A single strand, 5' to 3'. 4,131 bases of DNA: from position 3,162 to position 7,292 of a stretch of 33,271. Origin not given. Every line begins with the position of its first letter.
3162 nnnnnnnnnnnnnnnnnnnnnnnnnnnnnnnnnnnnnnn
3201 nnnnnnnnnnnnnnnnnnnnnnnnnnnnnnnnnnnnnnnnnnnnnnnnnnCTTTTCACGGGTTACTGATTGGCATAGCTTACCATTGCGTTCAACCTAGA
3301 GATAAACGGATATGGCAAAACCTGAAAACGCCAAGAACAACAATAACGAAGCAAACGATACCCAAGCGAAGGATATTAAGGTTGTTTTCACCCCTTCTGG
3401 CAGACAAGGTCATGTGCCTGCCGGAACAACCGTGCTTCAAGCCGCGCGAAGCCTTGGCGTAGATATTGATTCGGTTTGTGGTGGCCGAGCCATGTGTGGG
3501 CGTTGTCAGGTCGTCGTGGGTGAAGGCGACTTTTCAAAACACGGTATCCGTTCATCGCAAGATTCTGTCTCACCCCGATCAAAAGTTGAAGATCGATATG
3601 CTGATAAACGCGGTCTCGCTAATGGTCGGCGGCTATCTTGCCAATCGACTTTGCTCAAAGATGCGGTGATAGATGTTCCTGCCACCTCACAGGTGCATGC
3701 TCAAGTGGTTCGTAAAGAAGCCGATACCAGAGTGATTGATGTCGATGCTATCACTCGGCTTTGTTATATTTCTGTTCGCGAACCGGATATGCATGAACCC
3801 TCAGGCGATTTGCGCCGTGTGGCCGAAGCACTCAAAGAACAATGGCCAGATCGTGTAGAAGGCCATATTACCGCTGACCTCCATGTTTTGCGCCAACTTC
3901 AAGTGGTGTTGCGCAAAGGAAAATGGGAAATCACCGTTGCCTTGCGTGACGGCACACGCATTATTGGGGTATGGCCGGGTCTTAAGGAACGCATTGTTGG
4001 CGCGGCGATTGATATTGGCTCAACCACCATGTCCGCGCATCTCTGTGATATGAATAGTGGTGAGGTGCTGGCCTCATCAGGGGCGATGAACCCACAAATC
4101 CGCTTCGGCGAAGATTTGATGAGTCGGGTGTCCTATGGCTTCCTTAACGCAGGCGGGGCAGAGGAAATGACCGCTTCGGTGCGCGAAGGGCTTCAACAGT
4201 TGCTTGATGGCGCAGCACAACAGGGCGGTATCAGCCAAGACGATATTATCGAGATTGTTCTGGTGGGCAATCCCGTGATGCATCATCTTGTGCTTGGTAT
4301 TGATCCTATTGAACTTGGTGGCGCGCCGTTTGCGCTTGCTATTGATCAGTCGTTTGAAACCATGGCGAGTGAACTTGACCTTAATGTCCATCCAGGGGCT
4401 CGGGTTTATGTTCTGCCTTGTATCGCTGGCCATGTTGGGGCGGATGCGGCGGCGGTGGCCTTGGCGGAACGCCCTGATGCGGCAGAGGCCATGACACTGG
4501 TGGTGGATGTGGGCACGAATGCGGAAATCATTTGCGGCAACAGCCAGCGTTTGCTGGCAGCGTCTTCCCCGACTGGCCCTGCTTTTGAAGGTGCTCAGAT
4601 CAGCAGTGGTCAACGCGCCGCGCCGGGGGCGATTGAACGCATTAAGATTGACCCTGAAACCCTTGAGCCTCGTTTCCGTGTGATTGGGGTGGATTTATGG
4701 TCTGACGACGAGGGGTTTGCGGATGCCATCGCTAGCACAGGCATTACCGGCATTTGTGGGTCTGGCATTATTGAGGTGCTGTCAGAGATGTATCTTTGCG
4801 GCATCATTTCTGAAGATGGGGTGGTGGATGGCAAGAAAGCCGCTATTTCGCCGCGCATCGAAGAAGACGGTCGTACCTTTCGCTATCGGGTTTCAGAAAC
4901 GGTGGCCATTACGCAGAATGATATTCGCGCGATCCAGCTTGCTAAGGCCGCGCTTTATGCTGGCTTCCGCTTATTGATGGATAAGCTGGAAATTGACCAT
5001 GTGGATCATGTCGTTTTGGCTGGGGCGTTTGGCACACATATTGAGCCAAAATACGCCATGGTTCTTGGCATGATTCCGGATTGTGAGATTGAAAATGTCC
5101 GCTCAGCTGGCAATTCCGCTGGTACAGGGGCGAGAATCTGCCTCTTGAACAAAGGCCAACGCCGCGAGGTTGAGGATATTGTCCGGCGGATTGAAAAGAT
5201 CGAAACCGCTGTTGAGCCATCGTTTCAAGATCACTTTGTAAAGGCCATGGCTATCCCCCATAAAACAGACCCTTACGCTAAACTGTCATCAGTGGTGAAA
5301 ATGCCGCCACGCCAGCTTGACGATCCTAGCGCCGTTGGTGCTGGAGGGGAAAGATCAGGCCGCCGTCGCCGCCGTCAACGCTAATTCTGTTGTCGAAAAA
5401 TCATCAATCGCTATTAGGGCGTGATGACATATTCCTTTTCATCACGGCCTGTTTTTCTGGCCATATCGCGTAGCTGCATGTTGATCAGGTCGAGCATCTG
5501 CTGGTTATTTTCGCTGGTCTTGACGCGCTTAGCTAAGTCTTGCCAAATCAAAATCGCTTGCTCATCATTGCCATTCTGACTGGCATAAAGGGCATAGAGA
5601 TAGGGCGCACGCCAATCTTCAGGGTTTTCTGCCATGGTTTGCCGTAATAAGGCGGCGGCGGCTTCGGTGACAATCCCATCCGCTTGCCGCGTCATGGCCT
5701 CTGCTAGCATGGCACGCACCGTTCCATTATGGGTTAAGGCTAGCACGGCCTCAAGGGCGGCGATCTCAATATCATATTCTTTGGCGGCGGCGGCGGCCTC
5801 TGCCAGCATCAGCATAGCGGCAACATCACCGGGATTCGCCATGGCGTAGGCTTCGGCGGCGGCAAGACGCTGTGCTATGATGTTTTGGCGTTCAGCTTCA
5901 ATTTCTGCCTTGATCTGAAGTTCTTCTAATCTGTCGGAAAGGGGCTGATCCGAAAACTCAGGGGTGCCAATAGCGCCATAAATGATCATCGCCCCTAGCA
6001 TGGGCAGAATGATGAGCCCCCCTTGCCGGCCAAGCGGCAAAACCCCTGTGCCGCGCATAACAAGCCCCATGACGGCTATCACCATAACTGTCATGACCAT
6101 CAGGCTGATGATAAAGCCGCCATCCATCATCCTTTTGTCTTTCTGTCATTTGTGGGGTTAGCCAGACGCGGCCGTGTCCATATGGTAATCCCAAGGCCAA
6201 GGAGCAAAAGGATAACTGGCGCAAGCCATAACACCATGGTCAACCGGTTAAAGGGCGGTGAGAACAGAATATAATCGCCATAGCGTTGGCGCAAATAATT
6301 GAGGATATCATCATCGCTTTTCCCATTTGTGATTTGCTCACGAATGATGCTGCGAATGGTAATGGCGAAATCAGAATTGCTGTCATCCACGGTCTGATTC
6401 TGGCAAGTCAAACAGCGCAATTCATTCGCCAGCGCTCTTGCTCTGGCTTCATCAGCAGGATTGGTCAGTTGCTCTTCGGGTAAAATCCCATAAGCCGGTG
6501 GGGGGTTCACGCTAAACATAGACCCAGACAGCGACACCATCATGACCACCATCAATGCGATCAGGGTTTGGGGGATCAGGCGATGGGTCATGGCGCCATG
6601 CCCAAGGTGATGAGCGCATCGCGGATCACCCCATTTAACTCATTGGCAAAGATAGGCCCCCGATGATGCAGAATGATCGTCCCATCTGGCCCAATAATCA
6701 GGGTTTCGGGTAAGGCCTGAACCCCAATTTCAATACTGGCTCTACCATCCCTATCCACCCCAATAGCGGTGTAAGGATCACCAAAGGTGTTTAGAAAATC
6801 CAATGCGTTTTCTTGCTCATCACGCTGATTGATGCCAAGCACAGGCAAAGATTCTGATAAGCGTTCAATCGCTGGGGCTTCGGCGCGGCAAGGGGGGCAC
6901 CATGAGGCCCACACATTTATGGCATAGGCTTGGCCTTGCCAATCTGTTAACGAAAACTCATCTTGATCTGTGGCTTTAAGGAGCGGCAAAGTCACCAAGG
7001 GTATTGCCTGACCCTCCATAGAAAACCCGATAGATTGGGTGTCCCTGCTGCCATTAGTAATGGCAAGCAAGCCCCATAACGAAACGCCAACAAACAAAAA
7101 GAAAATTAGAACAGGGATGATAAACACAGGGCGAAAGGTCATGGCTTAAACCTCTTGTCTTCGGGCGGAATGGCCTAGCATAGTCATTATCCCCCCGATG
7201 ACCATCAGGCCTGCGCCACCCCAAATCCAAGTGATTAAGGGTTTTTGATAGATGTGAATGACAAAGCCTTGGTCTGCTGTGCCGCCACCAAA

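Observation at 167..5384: Complementary charged tails: acidic N-terminus on the corrinoid carrier versus Arg-rich termini on its docking partners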

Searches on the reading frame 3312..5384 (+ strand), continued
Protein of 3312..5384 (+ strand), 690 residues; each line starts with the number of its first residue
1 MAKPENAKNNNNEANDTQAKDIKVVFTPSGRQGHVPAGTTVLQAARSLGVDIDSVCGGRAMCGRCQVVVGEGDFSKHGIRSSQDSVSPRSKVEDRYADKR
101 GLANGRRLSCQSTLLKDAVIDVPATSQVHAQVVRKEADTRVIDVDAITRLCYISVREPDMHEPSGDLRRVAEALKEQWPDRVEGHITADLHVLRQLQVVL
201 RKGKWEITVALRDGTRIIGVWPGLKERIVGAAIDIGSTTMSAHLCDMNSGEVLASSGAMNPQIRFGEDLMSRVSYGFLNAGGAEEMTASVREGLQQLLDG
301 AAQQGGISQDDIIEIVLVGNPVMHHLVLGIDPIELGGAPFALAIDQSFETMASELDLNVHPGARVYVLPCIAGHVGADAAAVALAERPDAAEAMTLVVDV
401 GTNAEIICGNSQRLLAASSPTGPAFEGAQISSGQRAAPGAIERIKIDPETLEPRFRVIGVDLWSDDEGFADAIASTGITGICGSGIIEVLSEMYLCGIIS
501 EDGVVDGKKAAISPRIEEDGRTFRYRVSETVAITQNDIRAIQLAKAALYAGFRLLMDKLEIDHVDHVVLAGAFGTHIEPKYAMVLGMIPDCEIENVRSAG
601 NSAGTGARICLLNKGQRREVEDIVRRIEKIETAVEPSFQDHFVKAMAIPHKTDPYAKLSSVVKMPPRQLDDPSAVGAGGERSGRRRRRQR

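Call 69: find_encoding_contigs(protein=P0274, flank=10000, max_places=1)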
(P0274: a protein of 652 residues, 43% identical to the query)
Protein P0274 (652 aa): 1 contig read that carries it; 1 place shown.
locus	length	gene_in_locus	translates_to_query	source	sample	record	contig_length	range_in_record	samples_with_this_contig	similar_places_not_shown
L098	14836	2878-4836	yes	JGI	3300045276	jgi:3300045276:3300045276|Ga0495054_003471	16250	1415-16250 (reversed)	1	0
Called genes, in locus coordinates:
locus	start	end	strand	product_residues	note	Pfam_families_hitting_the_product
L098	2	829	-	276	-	?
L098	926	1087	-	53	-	-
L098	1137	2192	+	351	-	PF00933:Glyco_hydro_3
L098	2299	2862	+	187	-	-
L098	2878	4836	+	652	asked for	PF00111:Fer2 (weak), PF17650:RACo_linker, PF17651:Raco_middle, PF14574:RACo_C_ter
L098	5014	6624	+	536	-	PF26549:Tricorn_N (weak), PF00395:SLH (weak)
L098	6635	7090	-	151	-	PF12675:DUF3795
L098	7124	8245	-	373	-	PF26514:DUF8173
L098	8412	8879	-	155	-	PF01061:ABC2_membrane, PF12698:ABC2_membrane_3 (weak)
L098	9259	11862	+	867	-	PF01571:GCV_T, PF08669:GCV_T_C (faint), PF00464:SHMT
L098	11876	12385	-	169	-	PF05239:PRC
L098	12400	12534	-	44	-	-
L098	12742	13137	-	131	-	-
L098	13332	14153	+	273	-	PF02358:Trehalose_PPase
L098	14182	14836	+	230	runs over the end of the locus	PF19027:DUF5752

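Call 70: find_encoding_contigs(protein=P0245, flank=10000, max_places=1)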
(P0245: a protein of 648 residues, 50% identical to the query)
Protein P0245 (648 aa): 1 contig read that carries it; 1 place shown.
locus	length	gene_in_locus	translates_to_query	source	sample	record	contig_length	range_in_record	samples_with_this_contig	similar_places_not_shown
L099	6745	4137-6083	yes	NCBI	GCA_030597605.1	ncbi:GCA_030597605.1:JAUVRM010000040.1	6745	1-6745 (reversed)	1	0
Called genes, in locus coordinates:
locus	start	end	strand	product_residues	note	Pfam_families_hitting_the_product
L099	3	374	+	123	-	?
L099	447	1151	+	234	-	PF02607:B12-binding_2, PF02310:B12-binding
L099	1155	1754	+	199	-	PF07796:DUF1638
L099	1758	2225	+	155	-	PF12225:DUF5981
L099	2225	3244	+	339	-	PF02219:MTHFR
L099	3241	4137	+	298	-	PF00809:Pterin_bind, PF03599:CdhD (weak)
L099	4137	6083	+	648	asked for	PF17650:RACo_linker, PF17651:Raco_middle, PF14574:RACo_C_ter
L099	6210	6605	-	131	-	PF04391:DUF533, PF05099:TerB (weak)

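Call 79: find_encoding_contigs(protein=P0250, flank=10000, max_places=1)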
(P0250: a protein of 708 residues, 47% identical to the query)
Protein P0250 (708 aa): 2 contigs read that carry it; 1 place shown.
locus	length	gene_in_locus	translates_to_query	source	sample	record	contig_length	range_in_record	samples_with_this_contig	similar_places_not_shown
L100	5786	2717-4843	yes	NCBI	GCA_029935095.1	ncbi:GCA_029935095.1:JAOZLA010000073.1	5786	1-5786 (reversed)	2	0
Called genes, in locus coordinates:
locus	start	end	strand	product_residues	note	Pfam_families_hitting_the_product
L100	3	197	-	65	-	?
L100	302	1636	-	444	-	PF02424:ApbE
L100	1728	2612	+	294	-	PF00809:Pterin_bind, PF03599:CdhD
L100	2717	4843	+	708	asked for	PF17651:Raco_middle, PF14574:RACo_C_ter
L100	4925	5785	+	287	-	?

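Call 80: find_encoding_contigs(protein=P0261, flank=10000, max_places=1)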
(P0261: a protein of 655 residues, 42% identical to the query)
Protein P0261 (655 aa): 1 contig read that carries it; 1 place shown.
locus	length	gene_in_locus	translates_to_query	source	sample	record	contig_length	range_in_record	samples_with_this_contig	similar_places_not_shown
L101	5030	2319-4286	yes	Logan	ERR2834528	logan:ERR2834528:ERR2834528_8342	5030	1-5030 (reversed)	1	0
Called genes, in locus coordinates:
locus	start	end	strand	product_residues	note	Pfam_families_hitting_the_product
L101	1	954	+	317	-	?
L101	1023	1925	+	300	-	PF00809:Pterin_bind, PF03599:CdhD (weak)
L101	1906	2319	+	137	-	PF04828:GFA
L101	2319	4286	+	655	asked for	PF00111:Fer2 (weak), PF17650:RACo_linker, PF17651:Raco_middle, PF14574:RACo_C_ter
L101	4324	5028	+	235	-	?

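Call 81: find_encoding_contigs(protein=P0283, flank=10000, max_places=1)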
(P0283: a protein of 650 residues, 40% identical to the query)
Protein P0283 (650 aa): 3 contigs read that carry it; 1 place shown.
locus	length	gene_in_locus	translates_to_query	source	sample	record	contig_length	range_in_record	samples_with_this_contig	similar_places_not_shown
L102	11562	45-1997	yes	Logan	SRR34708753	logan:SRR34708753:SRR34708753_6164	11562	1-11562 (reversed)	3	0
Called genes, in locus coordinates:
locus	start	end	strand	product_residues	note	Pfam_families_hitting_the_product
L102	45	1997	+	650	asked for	PF00111:Fer2, PF17650:RACo_linker, PF17651:Raco_middle, PF14574:RACo_C_ter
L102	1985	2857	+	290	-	PF01208:URO-D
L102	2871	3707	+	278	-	PF01409:tRNA-synt_2d (weak), PF17759:tRNA_synthFbeta (weak), PF00152:tRNA-synt_2 (faint), PF00587:tRNA-synt_2b (weak)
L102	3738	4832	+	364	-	PF04055:Radical_SAM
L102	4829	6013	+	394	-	PF21360:PylC-like_N (faint), PF02655:ATP-grasp_3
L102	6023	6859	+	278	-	PF21455:PylD_N, PF02826:2-Hacid_dh_C (weak), PF01262:AlaDh_PNT_C (weak), PF01488:Shikimate_DH (weak)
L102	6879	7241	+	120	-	-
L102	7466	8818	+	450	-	PF01208:URO-D, PF13192:Thioredoxin_3 (weak)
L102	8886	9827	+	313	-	PF02492:cobW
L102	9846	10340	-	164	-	PF13384:HTH_23, PF00196:GerE (weak), PF08281:Sigma70_r4_2, PF13518:HTH_28, PF13551:HTH_29, PF13565:HTH_32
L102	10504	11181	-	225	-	PF02607:B12-binding_2, PF02310:B12-binding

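Call 109: predict_structure(alignment_id=A3)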
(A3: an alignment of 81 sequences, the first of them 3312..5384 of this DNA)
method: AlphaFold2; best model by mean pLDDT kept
length: 690 residues; sequences in the alignment: 81
mean_pLDDT: 92.6   pTM: 0.89
mean pLDDT of the five models: 92.6, 92.5, 92.1, 92.1, 90.9
residues with pLDDT >= 90: 573; 70-90: 79; 50-70: 13; < 50: 25
segments of 3 or more residues with pLDDT < 50: 1-12, 678-685, 687-690
pLDDT, mean of each block of 10 residues (from residue 1): 43 58 91 95 93 89 93 92 98 92 93 98 85 79 97 98 96 98 97 98 98 98 98 96 97 94 89 93 95 96 97 98 97 93 95 98 98 97 98 98 96 97 86 89 98 97 98 91 96 98 97 97 96 97 97 98 98 91 98 96 97 98 98 95 97 95 89 57 47
secondary structure, 60 per line:
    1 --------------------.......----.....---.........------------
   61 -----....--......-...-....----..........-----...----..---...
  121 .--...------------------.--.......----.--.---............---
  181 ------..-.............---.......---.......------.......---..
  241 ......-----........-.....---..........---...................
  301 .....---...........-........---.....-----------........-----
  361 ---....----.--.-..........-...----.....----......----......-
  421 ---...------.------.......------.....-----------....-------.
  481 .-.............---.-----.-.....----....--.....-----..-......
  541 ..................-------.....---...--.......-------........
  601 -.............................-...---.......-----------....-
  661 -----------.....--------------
elements in order (helices of 4 or more, strands of 3 or more residues): E21-27 E32-36 H41-48 E66-69 E72-74 E79-81 H91-100 E106-108 E118-121 E148-154 H166-177 H190-202 E206-212 E216-222 E229-235 E239-246 E252-259 H261-265 H269-278 H282-305 E312-319 H321-328 H332-336 E348-351 H352-355 E364-367 H377-386 E395-399 E404-409 E414-419 E440-446 E453-457 H469-472 H483-495 H507-511 E516-519 E522-526 H535-558 E566-570 H579-585 E596-600 H602-612 H614-626 E627-630 H638-644 H656-659 H672-676

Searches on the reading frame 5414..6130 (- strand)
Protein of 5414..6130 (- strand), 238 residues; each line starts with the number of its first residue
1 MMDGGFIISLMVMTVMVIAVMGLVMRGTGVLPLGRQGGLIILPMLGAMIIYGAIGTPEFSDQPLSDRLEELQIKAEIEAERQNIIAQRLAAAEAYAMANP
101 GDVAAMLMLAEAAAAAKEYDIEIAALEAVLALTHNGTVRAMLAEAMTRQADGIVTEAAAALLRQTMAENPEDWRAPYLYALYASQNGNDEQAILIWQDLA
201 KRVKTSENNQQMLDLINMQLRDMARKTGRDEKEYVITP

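Call 83: search_protein_families(library=pfam, proteins=[window:5414-6130:-], max_evalue=0.00001)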
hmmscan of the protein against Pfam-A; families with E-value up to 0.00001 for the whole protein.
window:5414-6130:- (238 aa): 1 family
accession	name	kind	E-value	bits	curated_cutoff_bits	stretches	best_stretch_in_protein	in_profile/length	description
PF23914.1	TPR_CcmH_CycH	-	6.8e-09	36.2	42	1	99-207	46-155/158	Cytochrome c-type biogenesis protein H TPR domain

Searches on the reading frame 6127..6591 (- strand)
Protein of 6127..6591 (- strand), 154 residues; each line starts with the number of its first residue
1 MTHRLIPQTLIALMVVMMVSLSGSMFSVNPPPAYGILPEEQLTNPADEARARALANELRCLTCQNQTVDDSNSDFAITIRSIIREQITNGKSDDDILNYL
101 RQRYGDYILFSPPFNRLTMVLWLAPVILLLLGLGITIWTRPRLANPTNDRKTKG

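Call 83: search_protein_families(library=pfam, proteins=[window:6127-6591:-], max_evalue=0.00001)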
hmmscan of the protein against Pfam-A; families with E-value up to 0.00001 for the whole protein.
window:6127-6591:- (154 aa): 1 family
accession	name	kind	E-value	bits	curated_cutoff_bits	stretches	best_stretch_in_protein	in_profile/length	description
PF03918.19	CcmH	-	1.3e-39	135.2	25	1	33-145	11-123/143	Cytochrome C biogenesis protein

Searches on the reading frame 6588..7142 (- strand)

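Call 83: search_protein_families(library=pfam, proteins=[window:6588-7142:-], max_evalue=0.00001)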
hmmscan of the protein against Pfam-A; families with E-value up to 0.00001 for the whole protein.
window:6588-7142:- (184 aa): 2 families
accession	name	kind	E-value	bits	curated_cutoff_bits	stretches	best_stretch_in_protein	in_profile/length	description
PF08534.16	Redoxin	-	1.3e-14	54.7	26.6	1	43-163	2-135/148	Redoxin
PF00578.27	AhpC-TSA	-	2.3e-13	50.6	26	1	44-157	2-122/124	AhpC/TSA family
